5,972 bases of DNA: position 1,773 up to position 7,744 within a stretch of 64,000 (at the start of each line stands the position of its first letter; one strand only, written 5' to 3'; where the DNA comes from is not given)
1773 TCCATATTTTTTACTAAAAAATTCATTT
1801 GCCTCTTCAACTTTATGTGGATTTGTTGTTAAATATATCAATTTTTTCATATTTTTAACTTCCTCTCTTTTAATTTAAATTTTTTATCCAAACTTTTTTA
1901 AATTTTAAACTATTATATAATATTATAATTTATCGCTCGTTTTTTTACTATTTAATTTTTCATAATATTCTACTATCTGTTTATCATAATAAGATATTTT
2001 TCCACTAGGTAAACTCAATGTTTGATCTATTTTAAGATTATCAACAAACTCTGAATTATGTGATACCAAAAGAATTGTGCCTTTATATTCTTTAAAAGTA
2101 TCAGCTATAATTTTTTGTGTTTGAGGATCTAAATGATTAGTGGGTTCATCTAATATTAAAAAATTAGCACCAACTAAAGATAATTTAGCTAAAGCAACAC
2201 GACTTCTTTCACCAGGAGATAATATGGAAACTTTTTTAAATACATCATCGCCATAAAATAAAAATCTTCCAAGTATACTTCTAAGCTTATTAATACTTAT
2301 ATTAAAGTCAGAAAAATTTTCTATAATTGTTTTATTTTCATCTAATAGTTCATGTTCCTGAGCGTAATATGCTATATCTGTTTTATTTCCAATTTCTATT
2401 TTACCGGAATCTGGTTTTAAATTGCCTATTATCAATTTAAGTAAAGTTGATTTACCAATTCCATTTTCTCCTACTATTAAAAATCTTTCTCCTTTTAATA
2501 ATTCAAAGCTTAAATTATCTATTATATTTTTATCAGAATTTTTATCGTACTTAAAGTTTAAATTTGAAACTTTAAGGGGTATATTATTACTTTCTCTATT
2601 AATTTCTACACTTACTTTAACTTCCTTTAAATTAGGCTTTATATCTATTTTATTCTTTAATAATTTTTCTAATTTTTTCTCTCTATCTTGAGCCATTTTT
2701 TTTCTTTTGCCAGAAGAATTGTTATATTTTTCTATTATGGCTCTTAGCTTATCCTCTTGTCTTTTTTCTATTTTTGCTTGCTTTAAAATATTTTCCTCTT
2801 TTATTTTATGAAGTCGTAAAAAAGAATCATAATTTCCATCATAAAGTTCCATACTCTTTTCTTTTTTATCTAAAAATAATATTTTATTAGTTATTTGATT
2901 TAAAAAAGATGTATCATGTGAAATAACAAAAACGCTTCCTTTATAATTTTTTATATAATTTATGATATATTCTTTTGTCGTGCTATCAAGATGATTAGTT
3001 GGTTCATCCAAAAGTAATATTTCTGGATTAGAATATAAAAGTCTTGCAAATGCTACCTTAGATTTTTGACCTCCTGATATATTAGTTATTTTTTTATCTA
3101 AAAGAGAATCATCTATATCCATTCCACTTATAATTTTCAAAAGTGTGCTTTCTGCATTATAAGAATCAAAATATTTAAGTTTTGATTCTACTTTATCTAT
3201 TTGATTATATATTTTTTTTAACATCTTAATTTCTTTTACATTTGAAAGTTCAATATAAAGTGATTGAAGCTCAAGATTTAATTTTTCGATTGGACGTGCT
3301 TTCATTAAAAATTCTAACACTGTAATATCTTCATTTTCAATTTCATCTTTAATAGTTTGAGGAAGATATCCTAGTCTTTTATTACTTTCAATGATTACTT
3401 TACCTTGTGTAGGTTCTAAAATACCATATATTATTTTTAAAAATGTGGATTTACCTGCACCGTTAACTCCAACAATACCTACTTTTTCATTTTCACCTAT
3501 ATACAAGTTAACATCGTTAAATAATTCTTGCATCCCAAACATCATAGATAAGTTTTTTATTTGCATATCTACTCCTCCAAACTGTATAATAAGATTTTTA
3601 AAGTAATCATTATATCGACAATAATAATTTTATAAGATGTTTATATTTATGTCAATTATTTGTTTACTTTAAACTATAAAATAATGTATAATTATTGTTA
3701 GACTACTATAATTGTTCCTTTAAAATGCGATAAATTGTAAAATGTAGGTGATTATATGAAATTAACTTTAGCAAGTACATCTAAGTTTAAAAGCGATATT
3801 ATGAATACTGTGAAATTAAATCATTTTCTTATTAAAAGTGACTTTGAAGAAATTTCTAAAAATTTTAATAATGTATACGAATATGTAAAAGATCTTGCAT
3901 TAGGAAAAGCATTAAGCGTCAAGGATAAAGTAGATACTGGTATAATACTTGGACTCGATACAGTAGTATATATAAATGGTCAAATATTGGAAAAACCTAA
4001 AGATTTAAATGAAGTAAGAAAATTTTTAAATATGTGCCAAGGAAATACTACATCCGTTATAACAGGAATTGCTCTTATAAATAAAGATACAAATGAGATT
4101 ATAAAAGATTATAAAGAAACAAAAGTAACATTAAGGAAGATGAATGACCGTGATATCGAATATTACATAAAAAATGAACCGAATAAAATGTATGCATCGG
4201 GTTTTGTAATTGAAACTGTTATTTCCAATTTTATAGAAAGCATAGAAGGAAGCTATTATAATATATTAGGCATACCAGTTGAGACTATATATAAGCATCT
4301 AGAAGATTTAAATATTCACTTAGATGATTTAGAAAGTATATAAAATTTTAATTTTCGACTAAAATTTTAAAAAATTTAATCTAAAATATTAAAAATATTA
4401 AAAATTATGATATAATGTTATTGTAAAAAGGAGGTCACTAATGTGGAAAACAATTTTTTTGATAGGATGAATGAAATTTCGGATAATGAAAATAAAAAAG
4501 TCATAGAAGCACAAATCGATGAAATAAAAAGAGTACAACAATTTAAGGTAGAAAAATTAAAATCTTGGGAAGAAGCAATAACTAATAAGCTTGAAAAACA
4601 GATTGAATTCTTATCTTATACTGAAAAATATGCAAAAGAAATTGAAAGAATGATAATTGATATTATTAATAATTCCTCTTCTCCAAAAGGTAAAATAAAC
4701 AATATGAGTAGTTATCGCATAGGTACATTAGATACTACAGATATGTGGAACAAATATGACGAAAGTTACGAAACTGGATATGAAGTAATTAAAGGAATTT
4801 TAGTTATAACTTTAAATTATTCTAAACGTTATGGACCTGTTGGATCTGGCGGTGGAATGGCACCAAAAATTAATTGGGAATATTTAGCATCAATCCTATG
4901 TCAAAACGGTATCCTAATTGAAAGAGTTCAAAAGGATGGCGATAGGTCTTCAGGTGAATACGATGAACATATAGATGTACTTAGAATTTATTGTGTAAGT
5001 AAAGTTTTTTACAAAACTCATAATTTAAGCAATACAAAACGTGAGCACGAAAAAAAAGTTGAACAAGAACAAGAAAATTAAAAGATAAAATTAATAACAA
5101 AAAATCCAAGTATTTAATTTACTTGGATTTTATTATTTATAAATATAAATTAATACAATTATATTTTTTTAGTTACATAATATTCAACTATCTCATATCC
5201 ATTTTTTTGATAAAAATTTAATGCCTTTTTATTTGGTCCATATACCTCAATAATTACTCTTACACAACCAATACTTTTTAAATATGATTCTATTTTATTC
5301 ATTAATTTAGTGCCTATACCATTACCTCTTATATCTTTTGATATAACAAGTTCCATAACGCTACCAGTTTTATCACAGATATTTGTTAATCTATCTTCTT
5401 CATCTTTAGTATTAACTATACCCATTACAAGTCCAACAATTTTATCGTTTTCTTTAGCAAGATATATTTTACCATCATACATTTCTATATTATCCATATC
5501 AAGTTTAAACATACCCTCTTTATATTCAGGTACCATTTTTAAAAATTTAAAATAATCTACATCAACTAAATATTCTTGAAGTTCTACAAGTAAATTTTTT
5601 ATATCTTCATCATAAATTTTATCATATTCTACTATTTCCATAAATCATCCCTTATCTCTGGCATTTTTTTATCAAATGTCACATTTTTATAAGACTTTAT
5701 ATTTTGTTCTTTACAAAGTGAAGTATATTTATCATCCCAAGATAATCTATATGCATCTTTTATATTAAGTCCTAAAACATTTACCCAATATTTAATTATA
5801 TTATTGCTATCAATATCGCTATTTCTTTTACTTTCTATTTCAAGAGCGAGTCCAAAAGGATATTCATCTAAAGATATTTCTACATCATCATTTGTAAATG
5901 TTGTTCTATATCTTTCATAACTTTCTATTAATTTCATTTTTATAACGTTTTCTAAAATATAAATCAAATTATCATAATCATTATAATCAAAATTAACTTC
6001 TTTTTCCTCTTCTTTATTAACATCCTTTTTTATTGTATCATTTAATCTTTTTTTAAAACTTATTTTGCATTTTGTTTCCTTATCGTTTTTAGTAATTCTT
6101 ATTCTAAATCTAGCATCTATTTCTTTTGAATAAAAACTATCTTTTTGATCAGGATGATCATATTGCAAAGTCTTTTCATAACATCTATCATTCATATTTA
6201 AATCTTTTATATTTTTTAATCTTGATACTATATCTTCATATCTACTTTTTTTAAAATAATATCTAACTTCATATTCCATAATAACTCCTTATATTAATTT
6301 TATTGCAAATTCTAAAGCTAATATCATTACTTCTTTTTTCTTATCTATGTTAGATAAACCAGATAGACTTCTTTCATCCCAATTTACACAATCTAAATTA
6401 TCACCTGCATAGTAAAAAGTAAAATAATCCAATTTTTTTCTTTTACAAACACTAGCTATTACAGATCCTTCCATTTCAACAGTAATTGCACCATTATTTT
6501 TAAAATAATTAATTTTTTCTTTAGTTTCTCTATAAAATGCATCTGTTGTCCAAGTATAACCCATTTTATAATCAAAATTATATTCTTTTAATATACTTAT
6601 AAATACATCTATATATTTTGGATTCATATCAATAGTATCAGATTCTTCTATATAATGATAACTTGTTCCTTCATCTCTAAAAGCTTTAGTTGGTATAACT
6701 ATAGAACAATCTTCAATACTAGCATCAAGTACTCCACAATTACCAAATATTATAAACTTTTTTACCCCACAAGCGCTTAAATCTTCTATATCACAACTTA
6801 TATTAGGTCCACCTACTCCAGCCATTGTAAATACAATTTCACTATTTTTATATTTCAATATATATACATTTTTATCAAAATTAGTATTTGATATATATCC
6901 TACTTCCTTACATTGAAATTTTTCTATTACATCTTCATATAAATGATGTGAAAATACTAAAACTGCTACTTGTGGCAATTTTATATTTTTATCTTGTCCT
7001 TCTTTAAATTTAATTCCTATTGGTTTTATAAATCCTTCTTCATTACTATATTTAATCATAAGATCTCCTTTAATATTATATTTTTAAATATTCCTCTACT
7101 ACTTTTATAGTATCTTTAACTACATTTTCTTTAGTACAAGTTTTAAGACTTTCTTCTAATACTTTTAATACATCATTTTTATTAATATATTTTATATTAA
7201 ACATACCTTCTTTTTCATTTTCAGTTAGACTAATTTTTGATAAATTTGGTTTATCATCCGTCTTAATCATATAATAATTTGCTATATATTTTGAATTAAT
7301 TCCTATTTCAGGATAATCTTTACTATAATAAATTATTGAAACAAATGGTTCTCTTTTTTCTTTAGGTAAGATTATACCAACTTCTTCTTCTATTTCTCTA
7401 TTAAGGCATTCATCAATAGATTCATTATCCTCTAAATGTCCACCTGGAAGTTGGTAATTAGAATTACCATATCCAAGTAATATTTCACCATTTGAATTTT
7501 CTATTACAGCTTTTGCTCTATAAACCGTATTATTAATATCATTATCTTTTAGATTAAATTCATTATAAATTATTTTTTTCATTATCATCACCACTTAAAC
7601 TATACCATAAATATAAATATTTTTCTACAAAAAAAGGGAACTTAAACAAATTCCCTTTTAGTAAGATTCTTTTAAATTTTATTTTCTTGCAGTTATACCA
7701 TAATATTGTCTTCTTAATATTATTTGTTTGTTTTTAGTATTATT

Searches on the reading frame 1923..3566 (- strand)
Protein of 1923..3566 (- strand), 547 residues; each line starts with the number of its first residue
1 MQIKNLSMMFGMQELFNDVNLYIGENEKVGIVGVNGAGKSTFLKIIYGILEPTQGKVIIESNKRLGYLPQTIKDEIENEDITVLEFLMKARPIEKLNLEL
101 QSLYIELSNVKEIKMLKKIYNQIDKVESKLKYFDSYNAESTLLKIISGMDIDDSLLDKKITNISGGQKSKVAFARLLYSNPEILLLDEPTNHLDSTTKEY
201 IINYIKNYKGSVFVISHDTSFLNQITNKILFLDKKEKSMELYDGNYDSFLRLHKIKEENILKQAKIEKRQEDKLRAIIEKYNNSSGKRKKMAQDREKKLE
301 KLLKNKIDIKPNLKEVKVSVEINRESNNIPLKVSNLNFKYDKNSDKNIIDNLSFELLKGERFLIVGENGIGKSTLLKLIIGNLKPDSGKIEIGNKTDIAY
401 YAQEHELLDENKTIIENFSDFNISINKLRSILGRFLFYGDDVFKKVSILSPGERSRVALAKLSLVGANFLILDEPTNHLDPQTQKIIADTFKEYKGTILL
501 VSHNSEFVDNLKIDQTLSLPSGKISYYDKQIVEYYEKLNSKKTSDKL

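Call 9: search_protein_families(library=ncbifam, proteins=[window:1923-3566:-], max_evalue=1e-10)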
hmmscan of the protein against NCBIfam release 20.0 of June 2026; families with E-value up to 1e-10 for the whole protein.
window:1923-3566:- (547 aa): 183 families (the best 25 are shown)
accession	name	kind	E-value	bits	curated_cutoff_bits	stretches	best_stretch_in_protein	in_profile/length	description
NF000355.4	ribo_prot_ABC_F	equivalog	2.2e-122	409.5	380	1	2-513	4-494/499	ribosomal protection-like ABC-F family protein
NF050005.1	ABC_ATPase_Uup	equivalog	4.3e-102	342.3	900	1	2-527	5-519/636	ATP-binding cassette ATPase Uup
NF011646.0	PRK15064.1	equivalog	1.4e-100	337.2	762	1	4-536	5-525/530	ABC-F family ATPase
NF008358.0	PRK11147.1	equivalog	6e-98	328.7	936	1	2-527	5-519/635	ABC transporter ATP-binding protein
NF008775.0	PRK11819.1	equivalog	7.9e-98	328.4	599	1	4-542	10-539/556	energy-dependent translational throttle protein EttA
TIGR03719.1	ABC_ABC_ChvD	subfamily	1.1e-97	327.9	806.75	1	5-542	9-537/552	energy-dependent translational throttle protein EttA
NF000169.2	ABCF_Sal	exception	2.6e-83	280.6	725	2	107-512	76-495/542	Sal family ABC-F type ribosomal protection protein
NF000170.2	ABCF_Vga_all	exception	7.1e-81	272.3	725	2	252-542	194-476/521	Vga family ABC-F type ribosomal protection protein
NF000171.1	ABCF_producer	exception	5.2e-73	246.3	800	1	11-523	14-538/541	TlrC/CarA/OleB/SrmB family ABC-F type ribosomal protection protein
NF000168.2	ABCF_Msr_all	exception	7e-72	242.6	680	3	256-511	219-471/487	Msr family ABC-F type ribosomal protection protein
NF007921.0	PRK10636.1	equivalog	3.2e-69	233.8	917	1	121-540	108-521/638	ABC transporter ATP-binding protein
NF000514.1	ABCF_OptrA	exception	9.4e-69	232.4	1450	1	7-542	27-556/655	ABC-F type ribosomal protection protein OptrA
NF043038.1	ABCF_CplR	exception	7.4e-67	226.3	780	1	161-544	94-494/544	ABC-F type ribosomal protection protein CplR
NF000167.2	ABCF_Lsa_all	exception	2.5e-63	214.8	750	4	142-300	97-245/492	Lsa family ABC-F type ribosomal protection protein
NF000166.1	ABCF_CarA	exception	1.9e-56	191.4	1050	2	17-261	22-270/556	ABC-F type ribosomal protection protein Car(A)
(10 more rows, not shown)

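Call 38: search_protein_families(library=pfam, proteins=[window:1923-3566:-], max_evalue=0.0001)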
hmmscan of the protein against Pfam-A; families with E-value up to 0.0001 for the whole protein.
window:1923-3566:- (547 aa): 7 families
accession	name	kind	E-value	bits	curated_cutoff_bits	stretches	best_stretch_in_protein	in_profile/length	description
PF00005.33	ABC_tran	-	6.9e-54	182.6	25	2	16-191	1-137/137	ABC transporter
PF13304.12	AAA_21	-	3.2e-18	67.3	27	1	458-509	247-304/304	AAA domain, putative AbiEii toxin, Type IV TA system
PF02463.25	SMC_N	-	4.9e-11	42.9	40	1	29-229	27-208/220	RecF/RecN/SMC N terminal domain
PF12848.13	ABC_tran_Xtn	-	2e-10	41.1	25.9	1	236-305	5-71/85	ABC transporter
PF13555.12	AAA_29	-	6.7e-08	32.6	27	0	358-376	22-39/61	P-loop containing region of AAA domain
PF03193.22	RsgA_GTPase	-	1.8e-05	25.1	30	0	305-390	61-137/174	RsgA GTPase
PF03308.22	MeaB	-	8e-05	22.2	23.1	0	13-47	20-54/273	Methylmalonyl Co-A mutase-associated GTPase MeaB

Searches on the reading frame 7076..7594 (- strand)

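Call 38: search_protein_families(library=pfam, proteins=[window:7076-7594:-], max_evalue=0.0001)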
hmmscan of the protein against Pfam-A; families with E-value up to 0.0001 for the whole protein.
window:7076-7594:- (172 aa): 1 family
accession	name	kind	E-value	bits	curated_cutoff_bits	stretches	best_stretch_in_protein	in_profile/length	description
PF00293.34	NUDIX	-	7.1e-11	42.7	21.1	1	27-117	6-100/134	NUDIX domain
